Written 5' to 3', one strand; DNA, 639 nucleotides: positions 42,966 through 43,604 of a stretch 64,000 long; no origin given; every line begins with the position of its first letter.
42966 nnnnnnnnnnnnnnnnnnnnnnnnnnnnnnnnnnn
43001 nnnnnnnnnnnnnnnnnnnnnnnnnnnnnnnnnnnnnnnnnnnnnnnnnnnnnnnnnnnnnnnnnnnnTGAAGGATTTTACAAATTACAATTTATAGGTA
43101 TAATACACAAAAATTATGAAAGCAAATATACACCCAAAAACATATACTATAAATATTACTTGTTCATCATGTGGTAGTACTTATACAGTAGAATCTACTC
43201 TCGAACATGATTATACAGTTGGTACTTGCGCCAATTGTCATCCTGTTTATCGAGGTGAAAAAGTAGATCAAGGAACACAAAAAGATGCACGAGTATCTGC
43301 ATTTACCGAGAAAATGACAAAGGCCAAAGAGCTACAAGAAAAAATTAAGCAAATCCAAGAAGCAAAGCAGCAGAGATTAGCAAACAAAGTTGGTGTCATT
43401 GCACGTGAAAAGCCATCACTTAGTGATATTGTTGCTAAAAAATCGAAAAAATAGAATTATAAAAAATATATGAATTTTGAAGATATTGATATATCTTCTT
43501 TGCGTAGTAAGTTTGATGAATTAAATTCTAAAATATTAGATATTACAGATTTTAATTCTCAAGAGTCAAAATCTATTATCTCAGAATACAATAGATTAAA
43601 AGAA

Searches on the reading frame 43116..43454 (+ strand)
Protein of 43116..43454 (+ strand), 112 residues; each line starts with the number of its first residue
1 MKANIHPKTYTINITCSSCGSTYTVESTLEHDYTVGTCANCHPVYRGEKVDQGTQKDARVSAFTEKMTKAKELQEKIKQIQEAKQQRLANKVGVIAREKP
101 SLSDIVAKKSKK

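Call 50: search_protein_families(library=pfam, proteins=[window:43116-43454:+], max_evalue=0.01)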
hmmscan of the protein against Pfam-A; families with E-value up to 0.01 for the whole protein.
window:43116-43454:+ (112 aa): 3 families
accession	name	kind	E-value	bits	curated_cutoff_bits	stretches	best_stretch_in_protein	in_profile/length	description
PF01197.23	Ribosomal_L31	-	3.8e-16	59.5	27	1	1-66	1-63/65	Ribosomal protein L31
PF24445.1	DUF7564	-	0.00074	20.3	32.2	1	12-74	4-61/76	Family of unknown function (DUF7564)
PF13717.11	Zn_ribbon_4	-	0.0045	17.3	30.3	0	14-44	3-34/36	zinc-ribbon domain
